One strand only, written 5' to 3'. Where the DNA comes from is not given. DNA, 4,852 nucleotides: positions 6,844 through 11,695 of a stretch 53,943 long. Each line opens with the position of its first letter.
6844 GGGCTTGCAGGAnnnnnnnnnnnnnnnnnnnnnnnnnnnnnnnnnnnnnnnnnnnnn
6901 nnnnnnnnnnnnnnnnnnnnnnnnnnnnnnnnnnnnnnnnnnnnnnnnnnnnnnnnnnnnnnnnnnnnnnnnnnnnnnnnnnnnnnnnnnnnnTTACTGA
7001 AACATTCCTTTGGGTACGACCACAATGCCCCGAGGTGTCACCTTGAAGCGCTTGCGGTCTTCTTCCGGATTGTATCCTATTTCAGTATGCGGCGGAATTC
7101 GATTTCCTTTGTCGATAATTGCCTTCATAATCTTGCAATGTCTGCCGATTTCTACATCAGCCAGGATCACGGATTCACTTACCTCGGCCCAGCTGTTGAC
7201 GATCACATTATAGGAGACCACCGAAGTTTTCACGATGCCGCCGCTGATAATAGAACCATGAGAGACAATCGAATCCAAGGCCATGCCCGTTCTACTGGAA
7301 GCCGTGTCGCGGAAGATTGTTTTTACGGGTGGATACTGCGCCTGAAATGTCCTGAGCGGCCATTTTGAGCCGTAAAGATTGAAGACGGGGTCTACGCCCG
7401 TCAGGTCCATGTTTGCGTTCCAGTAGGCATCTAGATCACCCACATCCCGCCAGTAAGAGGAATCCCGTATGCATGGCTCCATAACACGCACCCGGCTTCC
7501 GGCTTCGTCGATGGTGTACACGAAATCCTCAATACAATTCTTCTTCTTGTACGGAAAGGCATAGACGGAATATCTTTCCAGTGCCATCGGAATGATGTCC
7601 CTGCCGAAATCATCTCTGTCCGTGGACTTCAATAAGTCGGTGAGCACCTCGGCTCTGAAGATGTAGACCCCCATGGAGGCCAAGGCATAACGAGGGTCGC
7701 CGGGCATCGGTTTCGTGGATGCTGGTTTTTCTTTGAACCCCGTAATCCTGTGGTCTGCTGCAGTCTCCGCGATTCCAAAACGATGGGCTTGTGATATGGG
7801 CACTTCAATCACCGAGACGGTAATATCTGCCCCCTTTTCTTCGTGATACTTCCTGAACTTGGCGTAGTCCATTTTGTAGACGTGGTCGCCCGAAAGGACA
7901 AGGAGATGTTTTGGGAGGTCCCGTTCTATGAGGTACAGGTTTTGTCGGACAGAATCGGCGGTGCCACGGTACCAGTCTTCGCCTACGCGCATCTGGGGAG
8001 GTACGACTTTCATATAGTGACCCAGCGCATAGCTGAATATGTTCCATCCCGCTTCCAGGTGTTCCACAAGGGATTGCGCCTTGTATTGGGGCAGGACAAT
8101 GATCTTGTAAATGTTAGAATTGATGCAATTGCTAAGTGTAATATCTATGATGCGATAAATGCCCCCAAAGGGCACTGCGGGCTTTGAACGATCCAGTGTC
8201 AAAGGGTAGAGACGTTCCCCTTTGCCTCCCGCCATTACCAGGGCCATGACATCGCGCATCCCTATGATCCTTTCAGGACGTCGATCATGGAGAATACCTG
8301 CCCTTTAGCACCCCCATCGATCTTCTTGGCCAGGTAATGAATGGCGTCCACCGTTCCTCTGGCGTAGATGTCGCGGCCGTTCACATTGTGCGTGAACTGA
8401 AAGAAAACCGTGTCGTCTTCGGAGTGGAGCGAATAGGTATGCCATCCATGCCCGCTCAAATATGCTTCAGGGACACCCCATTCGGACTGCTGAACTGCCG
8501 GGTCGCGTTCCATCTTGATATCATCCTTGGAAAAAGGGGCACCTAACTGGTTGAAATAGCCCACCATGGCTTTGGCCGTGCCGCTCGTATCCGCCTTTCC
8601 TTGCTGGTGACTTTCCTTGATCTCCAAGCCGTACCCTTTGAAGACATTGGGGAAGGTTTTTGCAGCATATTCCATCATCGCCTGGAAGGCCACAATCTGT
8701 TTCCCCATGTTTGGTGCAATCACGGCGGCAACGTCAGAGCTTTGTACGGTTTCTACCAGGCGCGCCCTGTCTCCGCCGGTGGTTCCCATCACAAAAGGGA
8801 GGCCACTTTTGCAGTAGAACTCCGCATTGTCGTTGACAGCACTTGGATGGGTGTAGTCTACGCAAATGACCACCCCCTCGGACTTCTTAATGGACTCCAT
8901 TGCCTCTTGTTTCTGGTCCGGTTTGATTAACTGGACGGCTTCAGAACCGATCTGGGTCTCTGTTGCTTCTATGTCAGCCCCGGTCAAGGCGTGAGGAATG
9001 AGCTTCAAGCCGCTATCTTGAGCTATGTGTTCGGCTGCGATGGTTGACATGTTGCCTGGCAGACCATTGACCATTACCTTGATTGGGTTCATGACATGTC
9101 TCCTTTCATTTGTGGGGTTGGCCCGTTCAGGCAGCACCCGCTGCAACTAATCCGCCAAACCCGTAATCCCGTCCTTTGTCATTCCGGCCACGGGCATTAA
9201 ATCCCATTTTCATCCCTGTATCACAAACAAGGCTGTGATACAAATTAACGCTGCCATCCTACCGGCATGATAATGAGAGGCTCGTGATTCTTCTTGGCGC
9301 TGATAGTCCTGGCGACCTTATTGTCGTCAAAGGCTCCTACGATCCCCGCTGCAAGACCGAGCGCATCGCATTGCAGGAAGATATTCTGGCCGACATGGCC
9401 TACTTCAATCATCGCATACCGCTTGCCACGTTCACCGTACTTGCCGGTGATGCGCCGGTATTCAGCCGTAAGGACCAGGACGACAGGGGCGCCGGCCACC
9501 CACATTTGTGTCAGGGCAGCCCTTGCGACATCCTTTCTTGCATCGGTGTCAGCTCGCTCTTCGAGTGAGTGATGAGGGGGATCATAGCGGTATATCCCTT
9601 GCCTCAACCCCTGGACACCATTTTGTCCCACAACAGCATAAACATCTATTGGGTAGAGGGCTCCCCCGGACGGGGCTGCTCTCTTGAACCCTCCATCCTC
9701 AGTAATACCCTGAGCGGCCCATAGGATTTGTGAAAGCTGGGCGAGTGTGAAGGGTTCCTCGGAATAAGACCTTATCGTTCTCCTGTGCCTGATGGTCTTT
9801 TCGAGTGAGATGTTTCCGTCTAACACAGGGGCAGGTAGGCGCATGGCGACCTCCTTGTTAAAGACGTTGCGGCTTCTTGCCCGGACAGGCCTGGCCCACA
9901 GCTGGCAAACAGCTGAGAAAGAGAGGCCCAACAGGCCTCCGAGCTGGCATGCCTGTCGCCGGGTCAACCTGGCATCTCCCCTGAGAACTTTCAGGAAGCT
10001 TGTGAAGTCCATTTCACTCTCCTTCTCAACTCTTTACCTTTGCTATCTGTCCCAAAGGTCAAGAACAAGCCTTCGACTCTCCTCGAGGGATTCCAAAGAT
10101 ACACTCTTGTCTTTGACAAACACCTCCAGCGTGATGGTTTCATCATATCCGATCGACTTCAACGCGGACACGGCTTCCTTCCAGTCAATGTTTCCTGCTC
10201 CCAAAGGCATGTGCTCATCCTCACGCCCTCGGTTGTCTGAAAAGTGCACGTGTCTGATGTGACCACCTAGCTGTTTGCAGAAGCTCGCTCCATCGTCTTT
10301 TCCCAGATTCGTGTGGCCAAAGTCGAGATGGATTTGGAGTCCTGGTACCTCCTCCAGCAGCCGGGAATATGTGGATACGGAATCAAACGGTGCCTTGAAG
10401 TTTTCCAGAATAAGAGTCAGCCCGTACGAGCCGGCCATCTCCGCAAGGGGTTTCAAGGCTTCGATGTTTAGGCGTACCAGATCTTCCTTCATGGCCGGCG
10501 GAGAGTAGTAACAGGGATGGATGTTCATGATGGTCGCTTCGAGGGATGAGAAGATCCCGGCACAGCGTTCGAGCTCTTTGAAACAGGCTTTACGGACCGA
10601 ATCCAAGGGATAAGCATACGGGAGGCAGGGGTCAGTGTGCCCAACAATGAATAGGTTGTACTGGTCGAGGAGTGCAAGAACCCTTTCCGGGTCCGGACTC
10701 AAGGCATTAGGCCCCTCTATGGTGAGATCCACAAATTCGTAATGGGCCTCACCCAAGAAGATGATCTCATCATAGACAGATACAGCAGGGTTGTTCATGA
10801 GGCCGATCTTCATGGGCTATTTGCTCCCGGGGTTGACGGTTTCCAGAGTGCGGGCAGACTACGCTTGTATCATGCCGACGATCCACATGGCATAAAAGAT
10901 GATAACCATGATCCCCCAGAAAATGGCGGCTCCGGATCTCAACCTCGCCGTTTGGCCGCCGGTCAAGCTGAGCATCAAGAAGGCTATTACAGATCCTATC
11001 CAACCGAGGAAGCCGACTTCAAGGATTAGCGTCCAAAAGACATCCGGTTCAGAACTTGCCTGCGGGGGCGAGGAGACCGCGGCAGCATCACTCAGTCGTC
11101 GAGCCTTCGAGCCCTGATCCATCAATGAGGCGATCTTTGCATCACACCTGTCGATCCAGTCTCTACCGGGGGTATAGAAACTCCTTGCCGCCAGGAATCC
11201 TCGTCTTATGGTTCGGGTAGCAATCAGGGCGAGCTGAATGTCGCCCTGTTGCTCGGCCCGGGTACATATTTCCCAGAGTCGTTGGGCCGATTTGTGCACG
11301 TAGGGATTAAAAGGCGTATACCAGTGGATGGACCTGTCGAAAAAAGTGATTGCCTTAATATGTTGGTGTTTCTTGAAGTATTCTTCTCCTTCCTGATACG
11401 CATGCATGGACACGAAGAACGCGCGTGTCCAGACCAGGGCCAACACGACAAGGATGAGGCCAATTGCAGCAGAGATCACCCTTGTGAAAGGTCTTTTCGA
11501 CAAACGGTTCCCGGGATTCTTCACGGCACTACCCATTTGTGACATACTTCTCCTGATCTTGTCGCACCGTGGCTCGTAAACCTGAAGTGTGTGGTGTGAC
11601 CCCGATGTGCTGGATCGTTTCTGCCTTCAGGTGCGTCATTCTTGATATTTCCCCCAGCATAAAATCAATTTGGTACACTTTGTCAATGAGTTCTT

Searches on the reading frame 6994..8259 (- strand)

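Call 50: search_protein_families(library=pfam, proteins=[window:6994-8259:-], max_evalue=0.0001)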
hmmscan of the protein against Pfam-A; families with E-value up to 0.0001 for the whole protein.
window:6994-8259:- (421 aa): 4 families
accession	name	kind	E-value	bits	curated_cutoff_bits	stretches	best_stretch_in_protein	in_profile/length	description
PF00483.29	NTP_transferase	-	6.7e-58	196.6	21.2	1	6-287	2-243/245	Nucleotidyl transferase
PF24894.1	Hexapep_GlmU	-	1e-36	125.6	23.3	1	310-415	1-104/104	GlmU-like, C-terminal hexapeptide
PF25247.1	LbH_GLGC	-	1.5e-07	31.9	27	0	369-418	74-127/135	GLGC left-handed parallel beta-helix domain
PF25084.1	LbH_EIF2B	-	8.1e-06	26.2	54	1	332-394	25-87/105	EIF2B subunit epsilon LbH domain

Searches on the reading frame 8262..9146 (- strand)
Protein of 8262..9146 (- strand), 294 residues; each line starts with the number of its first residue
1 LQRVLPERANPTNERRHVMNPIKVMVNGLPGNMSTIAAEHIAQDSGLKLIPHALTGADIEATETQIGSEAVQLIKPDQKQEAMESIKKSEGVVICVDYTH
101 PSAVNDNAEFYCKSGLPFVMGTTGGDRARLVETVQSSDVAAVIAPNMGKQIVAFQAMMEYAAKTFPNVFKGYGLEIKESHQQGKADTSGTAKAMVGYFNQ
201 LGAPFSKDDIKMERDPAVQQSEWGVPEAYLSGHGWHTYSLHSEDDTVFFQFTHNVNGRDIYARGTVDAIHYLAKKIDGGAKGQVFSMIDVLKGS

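Call 50: search_protein_families(library=pfam, proteins=[window:8262-9146:-], max_evalue=0.0001)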
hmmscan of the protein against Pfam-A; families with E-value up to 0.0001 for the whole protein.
window:8262-9146:- (294 aa): 2 families
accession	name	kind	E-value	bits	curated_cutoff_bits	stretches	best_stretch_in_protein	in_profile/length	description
PF05173.19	DapB_C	-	3.1e-15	56.7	27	1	152-291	3-121/121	Dihydrodipicolinate reductase, C-terminus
PF01113.26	DapB_N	-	5.9e-15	55.9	25.6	1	22-147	1-124/124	Dihydrodipicolinate reductase, N-terminus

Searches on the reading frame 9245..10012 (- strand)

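Call 50: search_protein_families(library=pfam, proteins=[window:9245-10012:-], max_evalue=0.0001)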
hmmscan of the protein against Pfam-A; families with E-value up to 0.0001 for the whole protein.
window:9245-10012:- (255 aa): 2 families
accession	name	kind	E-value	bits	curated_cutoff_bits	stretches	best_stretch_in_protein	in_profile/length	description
PF00881.29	Nitroreductase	-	6.3e-31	108.2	23.5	1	74-253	1-167/167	Nitroreductase family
PF14512.11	TM1586_NiRdase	-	3e-06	27.4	27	0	193-253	74-132/215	Putative TM nitroreductase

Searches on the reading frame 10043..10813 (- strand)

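Call 50: search_protein_families(library=pfam, proteins=[window:10043-10813:-], max_evalue=0.0001)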
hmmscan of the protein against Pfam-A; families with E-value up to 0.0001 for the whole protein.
window:10043-10813:- (256 aa): 1 family
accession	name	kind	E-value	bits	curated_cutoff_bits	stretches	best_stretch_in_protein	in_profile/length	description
PF01261.30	AP_endonuc_2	-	3.8e-35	122.2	31.1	1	25-236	9-236/249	Xylose isomerase-like TIM barrel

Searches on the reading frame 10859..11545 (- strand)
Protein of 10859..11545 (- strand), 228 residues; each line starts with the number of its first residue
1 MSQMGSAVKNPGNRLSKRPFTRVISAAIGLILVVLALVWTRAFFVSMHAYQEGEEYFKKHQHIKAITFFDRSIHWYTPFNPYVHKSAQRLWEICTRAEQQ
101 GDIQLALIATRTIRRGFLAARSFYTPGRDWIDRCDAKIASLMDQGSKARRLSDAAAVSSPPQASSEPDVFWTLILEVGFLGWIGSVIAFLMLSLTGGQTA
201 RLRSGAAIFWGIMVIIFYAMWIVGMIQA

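Call 16: search_protein_families(library=pfam, proteins=[window:10859-11545:-], max_evalue=0.0001)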
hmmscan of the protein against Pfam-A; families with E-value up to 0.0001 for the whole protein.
window:10859-11545:- (228 aa): 0 families

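Call 55: search_protein_families(library=pfam, proteins=[window:10859-11545:-], max_evalue=1)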
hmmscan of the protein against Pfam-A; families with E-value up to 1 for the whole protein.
window:10859-11545:- (228 aa): 1 family
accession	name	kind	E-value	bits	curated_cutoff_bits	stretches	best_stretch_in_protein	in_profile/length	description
PF14938.12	SNAP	-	0.23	11.3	25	1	48-107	76-135/282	Soluble NSF attachment protein, SNAP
